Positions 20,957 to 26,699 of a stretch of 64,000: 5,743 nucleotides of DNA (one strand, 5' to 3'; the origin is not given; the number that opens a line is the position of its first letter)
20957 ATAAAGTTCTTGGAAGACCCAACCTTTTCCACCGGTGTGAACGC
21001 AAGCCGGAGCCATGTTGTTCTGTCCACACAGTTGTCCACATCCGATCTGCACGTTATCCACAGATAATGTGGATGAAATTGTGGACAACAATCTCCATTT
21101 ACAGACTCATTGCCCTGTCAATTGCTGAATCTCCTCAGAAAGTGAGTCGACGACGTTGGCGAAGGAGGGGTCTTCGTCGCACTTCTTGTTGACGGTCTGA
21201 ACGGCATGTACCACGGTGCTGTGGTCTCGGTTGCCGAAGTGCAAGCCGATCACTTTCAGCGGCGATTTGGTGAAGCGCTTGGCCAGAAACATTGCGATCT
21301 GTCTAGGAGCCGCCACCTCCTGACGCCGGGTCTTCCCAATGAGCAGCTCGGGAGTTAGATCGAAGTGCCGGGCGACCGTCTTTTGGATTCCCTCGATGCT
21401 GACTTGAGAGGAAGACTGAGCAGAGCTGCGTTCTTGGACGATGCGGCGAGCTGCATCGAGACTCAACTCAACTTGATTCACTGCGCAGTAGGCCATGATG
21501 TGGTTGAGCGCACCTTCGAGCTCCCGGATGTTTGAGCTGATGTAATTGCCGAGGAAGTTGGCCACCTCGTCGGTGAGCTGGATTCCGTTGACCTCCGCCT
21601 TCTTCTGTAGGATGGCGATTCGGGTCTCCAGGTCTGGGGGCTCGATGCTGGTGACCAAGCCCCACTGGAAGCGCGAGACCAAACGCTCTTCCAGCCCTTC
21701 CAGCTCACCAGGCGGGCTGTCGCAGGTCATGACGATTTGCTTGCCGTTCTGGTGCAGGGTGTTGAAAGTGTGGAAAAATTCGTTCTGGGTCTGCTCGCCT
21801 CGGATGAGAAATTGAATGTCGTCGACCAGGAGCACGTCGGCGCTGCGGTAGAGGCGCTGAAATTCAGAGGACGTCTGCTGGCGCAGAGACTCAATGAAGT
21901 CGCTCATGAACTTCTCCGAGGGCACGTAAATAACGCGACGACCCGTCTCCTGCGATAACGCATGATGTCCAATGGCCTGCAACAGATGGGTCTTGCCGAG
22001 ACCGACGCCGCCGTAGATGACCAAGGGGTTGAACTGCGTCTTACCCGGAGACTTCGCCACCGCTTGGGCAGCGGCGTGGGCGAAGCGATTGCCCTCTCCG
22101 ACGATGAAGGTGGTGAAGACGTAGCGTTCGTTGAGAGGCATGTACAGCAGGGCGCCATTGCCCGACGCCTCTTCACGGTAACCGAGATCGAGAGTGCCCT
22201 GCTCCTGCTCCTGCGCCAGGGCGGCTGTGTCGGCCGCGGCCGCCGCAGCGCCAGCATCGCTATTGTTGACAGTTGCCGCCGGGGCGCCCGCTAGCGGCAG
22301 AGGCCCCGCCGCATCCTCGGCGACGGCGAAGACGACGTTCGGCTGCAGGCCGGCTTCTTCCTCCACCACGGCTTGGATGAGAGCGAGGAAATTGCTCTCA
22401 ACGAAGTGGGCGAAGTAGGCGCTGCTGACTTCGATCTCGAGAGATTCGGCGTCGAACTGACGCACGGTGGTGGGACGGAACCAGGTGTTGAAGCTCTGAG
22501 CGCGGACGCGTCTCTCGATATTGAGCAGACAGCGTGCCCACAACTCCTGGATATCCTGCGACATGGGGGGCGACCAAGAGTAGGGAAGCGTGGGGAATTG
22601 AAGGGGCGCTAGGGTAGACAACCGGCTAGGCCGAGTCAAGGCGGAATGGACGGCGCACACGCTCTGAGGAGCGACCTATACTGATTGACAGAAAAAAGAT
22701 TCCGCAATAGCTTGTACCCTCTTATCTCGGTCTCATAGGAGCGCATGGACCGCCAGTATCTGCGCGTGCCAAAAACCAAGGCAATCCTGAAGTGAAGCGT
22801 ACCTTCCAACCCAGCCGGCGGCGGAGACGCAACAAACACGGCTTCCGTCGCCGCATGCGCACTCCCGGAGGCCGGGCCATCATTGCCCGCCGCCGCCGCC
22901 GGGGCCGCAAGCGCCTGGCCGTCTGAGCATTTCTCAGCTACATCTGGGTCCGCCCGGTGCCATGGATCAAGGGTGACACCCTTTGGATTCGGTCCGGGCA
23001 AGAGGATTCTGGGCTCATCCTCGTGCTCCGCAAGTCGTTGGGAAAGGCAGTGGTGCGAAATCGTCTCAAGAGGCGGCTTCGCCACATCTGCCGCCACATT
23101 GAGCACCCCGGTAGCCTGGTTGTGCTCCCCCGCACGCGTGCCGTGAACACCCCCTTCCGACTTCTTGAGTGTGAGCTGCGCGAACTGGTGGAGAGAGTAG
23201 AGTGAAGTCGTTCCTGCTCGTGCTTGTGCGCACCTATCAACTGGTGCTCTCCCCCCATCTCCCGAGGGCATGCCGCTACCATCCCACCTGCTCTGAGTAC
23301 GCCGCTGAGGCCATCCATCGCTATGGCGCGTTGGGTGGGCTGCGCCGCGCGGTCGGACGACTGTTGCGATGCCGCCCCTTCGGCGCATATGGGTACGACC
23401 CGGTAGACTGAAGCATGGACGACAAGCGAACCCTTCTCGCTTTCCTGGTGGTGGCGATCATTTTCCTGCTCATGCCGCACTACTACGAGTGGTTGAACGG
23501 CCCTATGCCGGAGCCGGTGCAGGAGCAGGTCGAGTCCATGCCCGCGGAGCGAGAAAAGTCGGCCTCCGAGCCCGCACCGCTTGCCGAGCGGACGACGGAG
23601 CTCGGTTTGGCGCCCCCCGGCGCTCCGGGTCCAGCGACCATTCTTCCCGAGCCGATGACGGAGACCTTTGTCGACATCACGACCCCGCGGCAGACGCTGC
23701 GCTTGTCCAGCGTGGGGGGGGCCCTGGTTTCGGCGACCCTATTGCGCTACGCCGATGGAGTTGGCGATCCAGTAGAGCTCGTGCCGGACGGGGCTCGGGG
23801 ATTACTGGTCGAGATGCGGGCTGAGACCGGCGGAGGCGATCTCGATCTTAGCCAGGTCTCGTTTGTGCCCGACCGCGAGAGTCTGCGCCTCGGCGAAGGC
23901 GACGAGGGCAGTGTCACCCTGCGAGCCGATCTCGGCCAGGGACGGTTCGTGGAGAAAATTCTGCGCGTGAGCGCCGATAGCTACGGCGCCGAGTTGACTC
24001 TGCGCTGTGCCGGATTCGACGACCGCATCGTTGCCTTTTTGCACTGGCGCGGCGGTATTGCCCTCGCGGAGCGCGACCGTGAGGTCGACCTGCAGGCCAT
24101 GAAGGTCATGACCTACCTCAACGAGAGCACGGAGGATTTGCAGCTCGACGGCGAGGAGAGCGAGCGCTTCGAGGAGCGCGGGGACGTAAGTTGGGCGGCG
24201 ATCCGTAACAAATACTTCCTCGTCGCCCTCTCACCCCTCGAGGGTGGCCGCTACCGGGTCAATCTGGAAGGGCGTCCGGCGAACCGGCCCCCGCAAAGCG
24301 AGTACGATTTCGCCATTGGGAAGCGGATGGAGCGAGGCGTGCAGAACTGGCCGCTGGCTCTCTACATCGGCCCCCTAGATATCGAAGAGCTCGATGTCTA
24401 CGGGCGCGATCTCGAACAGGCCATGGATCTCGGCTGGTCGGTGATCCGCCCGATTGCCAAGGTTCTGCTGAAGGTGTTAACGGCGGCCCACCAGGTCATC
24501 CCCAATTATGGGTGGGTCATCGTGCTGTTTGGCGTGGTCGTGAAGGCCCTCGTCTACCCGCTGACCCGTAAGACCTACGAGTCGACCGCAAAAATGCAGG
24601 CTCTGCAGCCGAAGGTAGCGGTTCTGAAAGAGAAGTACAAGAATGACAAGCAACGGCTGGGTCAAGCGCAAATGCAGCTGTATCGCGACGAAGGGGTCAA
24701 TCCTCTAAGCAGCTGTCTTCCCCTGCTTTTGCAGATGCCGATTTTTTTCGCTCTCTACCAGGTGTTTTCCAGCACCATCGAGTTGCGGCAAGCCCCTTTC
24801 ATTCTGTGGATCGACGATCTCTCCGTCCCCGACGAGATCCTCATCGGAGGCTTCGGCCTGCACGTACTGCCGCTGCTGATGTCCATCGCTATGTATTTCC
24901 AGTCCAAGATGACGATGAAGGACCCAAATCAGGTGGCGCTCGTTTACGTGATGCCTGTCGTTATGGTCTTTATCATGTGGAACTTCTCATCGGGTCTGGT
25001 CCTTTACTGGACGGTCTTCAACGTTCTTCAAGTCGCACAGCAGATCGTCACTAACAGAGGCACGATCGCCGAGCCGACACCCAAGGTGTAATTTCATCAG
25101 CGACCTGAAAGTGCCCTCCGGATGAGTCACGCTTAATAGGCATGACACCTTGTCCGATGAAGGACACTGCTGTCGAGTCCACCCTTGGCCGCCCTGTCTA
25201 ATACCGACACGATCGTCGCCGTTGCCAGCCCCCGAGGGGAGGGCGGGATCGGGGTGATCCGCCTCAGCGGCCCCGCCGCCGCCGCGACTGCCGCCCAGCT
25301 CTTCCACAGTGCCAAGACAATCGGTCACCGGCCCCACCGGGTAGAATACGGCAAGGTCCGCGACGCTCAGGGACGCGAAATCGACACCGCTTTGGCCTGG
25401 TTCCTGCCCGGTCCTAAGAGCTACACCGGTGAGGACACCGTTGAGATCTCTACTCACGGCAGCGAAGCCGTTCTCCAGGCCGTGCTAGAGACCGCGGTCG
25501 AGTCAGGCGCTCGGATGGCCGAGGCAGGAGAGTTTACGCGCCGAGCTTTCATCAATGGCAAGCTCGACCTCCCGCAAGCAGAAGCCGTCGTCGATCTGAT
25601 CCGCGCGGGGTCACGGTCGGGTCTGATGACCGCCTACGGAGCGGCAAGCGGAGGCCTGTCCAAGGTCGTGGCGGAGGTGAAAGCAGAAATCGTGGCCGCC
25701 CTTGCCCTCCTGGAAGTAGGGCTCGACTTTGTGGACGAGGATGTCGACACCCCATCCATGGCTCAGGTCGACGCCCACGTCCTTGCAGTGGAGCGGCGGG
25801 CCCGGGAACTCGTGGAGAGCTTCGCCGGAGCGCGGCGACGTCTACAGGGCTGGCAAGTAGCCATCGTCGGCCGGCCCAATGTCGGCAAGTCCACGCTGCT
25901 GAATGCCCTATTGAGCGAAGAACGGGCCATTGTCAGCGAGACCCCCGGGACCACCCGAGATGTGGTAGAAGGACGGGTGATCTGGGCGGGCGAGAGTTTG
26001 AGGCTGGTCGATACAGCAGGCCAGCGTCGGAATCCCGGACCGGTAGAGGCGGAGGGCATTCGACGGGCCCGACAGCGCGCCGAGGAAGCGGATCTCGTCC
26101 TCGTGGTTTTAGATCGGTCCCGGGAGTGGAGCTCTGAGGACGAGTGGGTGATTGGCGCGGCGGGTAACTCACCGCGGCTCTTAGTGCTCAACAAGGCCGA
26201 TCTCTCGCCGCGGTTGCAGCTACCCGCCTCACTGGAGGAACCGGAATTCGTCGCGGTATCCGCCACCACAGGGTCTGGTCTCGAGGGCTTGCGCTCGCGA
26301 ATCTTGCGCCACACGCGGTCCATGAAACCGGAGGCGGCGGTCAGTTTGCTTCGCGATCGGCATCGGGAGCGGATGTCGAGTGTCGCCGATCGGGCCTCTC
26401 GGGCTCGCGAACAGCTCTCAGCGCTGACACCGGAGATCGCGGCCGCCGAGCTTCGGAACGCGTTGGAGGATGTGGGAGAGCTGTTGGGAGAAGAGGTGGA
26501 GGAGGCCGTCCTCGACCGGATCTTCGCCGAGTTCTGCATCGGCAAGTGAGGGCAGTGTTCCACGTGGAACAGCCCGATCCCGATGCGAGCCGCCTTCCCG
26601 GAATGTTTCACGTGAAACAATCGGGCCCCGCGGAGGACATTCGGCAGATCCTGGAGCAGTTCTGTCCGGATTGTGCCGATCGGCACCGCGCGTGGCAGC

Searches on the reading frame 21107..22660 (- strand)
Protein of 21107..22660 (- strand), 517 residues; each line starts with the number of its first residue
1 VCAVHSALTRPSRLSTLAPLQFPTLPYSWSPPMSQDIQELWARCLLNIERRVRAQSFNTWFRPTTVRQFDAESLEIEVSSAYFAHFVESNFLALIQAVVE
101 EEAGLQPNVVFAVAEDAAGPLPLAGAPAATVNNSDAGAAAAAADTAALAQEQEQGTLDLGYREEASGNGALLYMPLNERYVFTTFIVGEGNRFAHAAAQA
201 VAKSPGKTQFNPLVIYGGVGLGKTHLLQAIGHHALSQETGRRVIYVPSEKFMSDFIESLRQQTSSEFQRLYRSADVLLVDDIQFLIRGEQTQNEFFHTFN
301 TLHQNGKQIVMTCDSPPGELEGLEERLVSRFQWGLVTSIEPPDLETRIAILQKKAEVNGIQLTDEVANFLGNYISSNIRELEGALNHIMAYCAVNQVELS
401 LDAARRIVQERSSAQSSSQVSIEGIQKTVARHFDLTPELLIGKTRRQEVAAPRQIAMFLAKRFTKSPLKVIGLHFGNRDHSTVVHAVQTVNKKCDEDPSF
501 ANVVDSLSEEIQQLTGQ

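Call 4: search_protein_families(library=pfam, proteins=[window:21107-22660:-])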
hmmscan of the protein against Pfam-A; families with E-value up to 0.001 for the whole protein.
window:21107-22660:- (517 aa): 8 families
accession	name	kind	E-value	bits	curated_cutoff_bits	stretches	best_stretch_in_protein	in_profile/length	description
PF00308.24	Bac_DnaA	-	1e-67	227.8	23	1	176-337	1-161/162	Bacterial DnaA ATPAse domain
PF08299.17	Bac_DnaA_C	-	3.1e-25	88.4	31.5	1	422-490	1-69/69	Bacterial dnaA protein helix-turn-helix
PF11638.13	DnaA_N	-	8.2e-13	48.3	24.6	1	38-99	1-63/65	DnaA N-terminal domain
PF01695.23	IstB_IS21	-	1.4e-07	31.7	24.1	1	213-316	95-195/238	IstB-like ATP binding protein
PF00004.35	AAA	-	1e-06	29.7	21.2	1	214-331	2-123/131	ATPase family associated with various cellular activities (AAA)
PF22688.2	Hda_lid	-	2.2e-05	24.8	27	1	346-388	3-45/65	Hda, lid domain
PF13401.12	AAA_22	-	4.1e-05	24.3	27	0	213-307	8-114/130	AAA domain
PF01637.24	ATPase_2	-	7e-05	23.2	33.2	1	207-314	17-117/225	ATPase domain predominantly from Archaea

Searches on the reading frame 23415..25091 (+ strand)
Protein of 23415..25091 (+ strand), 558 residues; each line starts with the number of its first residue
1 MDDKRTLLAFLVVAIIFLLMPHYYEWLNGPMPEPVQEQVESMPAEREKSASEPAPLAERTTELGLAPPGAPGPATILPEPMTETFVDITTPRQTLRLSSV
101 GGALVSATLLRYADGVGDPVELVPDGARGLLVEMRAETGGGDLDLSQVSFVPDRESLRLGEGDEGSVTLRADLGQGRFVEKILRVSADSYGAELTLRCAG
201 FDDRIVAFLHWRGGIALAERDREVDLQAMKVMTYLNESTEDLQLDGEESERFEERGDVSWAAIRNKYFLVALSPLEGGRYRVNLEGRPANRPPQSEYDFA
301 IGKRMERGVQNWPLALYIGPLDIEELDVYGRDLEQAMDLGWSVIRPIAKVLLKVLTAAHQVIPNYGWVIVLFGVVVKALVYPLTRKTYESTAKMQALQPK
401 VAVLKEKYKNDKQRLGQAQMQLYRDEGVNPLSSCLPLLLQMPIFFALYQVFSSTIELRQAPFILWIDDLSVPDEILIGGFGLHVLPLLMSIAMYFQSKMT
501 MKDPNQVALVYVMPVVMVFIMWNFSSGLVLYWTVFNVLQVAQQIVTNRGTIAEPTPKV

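Call 4: search_protein_families(library=pfam, proteins=[window:23415-25091:+])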
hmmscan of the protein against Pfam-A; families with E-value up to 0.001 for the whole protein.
window:23415-25091:+ (558 aa): 2 families
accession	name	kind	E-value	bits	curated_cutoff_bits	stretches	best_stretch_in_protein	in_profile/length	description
PF02096.25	60KD_IMP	-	1.8e-60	204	35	1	365-548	1-163/163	60Kd inner membrane protein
PF14849.12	YidC_periplas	-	4.7e-20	73.1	24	1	86-352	2-281/283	YidC periplasmic domain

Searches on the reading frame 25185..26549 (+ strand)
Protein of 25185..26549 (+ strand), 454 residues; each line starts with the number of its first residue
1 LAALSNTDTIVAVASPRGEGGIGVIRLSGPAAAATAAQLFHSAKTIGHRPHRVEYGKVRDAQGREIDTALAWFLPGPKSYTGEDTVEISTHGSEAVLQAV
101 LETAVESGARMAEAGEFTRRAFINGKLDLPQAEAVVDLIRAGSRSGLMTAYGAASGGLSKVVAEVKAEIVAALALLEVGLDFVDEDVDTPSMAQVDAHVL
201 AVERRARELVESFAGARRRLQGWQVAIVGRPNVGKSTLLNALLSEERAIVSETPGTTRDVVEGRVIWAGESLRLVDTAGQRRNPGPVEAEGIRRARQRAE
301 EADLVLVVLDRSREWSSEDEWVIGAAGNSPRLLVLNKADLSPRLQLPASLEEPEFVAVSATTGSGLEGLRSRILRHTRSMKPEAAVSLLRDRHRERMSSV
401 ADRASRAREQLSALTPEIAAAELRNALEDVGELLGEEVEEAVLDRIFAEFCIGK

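Call 4: search_protein_families(library=pfam, proteins=[window:25185-26549:+])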
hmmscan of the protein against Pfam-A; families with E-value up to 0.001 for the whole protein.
window:25185-26549:+ (454 aa): 8 families
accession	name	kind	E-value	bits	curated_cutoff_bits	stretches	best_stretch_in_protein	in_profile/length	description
PF10396.14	TrmE_N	-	1.6e-40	138.4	29.8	1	9-126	1-117/117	GTP-binding protein TrmE N-terminus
PF12631.12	MnmE_helical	-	3.4e-38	132.3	40.1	1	129-451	1-211/211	MnmE helical domain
PF01926.29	MMR_HSR1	-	1.9e-29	102.5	21.9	1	224-337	1-113/113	50S ribosome-binding GTPase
PF02421.24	FeoB_N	-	5.9e-10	39.3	27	1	224-311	2-88/156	Ferrous iron transport protein B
PF00350.29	Dynamin_N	-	1.1e-05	26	27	1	225-258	1-34/168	Dynamin family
PF03193.22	RsgA_GTPase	-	8.3e-05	22.9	30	0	193-252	80-136/174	RsgA GTPase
PF04548.22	AIG1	-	0.00053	19.8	27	0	225-322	3-103/212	AIG1 family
PF08477.19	Roc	-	0.00077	20.1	27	0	225-339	2-119/119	Ras of Complex, Roc, domain of DAPkinase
